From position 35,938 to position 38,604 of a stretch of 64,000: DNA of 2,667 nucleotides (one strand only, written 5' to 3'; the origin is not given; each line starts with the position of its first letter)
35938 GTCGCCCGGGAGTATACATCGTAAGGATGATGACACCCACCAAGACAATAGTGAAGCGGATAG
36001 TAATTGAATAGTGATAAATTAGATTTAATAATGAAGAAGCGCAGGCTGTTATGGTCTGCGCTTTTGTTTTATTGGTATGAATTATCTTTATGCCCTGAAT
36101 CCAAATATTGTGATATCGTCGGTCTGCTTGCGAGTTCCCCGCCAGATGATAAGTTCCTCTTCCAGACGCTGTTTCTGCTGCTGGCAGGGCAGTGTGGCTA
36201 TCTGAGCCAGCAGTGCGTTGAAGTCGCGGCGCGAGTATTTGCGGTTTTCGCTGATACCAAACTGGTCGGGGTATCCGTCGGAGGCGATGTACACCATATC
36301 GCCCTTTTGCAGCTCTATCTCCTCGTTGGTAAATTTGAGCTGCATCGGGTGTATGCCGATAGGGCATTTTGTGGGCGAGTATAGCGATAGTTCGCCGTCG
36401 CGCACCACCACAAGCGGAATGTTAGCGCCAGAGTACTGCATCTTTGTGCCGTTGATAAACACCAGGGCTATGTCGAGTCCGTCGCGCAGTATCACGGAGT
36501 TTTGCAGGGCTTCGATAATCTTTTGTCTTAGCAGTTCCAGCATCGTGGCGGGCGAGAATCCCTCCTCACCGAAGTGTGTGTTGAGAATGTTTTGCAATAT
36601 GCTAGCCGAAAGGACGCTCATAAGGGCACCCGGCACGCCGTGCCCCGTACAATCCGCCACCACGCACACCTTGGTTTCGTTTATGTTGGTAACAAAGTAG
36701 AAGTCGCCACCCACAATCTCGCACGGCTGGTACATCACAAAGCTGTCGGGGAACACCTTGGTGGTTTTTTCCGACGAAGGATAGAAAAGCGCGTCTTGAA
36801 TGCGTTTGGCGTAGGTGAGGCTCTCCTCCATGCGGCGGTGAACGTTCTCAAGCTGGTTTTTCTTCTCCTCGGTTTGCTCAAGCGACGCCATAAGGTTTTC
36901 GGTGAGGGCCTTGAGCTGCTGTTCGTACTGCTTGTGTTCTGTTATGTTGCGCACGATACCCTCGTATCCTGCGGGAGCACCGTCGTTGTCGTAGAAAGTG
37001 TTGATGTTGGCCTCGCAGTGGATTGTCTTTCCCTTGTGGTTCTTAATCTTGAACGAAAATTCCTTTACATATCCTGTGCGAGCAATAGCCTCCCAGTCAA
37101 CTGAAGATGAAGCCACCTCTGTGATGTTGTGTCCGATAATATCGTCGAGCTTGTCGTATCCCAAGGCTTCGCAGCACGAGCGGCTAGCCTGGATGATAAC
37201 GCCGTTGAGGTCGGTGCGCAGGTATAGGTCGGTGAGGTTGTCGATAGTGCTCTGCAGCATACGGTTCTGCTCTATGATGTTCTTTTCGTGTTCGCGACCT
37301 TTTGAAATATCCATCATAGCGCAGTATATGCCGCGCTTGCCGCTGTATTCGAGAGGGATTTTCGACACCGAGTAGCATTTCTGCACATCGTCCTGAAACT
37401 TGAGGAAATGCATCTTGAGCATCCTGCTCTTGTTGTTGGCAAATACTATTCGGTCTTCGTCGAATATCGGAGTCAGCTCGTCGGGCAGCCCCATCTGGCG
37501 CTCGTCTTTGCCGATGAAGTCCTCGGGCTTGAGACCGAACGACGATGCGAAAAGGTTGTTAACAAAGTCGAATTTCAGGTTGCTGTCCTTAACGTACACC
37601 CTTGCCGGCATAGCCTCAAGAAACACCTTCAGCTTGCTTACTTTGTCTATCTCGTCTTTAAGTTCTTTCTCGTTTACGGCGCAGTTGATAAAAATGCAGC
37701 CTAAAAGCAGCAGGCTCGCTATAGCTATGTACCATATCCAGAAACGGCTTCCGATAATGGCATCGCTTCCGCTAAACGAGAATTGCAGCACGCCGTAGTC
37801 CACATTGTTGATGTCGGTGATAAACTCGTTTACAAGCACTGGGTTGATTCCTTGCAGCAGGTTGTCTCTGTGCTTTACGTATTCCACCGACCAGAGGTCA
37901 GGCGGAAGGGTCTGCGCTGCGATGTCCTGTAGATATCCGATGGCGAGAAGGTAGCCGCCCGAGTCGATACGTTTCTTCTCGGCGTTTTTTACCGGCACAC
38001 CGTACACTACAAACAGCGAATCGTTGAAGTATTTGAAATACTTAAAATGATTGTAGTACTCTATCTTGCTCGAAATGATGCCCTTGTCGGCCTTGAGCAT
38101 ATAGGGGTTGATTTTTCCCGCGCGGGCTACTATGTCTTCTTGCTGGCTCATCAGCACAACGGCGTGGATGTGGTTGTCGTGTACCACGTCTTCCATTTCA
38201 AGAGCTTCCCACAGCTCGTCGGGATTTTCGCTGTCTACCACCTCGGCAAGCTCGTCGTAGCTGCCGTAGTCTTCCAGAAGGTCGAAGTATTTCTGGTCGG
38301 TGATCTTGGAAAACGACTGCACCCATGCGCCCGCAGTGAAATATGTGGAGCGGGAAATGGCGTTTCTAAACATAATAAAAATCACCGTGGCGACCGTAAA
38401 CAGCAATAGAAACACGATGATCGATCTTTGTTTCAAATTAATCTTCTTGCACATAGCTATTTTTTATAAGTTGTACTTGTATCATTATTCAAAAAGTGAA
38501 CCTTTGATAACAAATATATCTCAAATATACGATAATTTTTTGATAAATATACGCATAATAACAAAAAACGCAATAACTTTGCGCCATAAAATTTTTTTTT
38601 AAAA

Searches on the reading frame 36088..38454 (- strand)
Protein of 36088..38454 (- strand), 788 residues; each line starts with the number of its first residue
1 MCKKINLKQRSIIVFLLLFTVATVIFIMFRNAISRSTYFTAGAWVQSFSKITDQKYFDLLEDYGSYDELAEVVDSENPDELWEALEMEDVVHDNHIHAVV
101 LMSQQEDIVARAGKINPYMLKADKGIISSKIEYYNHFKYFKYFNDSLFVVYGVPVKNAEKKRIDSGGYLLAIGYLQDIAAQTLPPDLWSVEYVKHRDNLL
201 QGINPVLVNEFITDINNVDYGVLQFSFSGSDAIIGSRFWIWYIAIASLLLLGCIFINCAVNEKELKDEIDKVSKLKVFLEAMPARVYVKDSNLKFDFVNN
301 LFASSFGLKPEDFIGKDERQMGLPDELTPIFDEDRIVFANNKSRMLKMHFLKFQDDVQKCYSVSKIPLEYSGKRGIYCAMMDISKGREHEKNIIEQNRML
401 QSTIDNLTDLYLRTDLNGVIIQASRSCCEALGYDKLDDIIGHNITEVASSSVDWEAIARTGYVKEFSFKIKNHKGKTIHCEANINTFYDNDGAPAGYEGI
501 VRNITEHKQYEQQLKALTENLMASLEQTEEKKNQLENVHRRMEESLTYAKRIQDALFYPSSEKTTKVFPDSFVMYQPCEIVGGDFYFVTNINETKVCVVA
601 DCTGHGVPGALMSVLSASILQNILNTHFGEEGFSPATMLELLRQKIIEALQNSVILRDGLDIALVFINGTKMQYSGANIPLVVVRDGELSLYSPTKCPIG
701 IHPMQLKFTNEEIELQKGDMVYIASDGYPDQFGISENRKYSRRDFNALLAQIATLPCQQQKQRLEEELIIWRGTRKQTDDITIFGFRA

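Call 63: search_protein_families(library=pfam, proteins=[window:36088-38454:-], max_evalue=0.00001)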
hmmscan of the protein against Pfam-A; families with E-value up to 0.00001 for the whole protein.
window:36088-38454:- (788 aa): 4 families
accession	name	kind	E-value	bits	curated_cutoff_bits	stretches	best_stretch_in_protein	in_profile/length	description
PF07228.17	SpoIIE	-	2.1e-20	73.9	25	1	597-786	7-189/192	Stage II sporulation protein E (SpoIIE)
PF13426.13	PAS_9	-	1e-14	55.1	27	1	414-506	7-103/103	PAS domain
PF08448.16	PAS_4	-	2.8e-12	47.3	23.1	1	279-385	1-107/110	PAS fold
PF00989.32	PAS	-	6.1e-12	46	22.6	1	399-503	2-112/113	PAS fold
